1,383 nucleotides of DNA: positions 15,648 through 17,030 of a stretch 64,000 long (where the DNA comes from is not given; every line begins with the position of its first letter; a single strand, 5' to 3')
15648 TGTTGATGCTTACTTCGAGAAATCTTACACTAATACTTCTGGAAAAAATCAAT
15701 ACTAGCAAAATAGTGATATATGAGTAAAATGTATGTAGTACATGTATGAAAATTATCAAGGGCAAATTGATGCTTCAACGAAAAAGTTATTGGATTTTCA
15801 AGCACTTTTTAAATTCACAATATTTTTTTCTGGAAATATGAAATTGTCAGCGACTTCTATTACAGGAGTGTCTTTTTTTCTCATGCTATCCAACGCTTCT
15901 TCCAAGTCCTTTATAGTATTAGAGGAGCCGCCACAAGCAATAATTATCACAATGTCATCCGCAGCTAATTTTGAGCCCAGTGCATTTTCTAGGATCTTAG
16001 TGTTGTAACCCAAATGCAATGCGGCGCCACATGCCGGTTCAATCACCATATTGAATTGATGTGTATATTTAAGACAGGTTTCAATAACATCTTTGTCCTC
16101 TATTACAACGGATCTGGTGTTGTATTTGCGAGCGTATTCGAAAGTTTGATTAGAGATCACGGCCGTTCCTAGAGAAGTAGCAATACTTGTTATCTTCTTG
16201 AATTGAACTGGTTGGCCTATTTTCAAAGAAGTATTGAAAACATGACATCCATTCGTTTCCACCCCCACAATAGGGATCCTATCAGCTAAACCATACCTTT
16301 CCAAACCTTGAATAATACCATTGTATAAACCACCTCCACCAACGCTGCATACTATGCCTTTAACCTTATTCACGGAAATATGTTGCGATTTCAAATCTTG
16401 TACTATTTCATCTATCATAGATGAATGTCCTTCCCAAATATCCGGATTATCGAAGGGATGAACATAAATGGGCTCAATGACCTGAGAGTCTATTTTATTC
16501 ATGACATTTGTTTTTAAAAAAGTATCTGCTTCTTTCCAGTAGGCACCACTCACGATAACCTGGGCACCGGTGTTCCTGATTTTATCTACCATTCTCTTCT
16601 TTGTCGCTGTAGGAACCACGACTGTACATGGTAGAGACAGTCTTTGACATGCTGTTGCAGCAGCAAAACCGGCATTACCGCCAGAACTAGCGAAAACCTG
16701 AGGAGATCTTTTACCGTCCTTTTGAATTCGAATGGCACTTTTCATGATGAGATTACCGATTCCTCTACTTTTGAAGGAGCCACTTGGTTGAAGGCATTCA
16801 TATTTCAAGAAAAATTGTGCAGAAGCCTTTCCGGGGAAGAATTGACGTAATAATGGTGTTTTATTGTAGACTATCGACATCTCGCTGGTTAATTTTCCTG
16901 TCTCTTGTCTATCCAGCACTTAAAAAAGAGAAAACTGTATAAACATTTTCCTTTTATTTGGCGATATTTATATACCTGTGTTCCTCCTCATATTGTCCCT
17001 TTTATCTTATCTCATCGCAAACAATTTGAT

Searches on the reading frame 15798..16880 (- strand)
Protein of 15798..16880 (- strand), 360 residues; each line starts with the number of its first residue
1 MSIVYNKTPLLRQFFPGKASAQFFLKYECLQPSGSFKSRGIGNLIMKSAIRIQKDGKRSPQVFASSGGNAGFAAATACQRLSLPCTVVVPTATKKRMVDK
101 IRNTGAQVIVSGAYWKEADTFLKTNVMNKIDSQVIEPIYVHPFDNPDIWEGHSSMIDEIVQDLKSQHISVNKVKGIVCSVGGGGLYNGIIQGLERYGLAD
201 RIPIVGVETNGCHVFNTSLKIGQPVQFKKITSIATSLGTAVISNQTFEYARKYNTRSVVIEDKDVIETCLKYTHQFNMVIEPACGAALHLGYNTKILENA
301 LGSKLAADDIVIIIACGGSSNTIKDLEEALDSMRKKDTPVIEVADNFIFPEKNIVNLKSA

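Call 6: search_protein_families(library=pfam, proteins=[window:15798-16880:-], max_evalue=0.01)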
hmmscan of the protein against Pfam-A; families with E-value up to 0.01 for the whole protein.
window:15798-16880:- (360 aa): 1 family
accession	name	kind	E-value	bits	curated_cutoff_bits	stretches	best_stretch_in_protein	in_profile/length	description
PF00291.31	PALP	-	1.5e-65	221.9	35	1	5-316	5-294/295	Pyridoxal-phosphate dependent enzyme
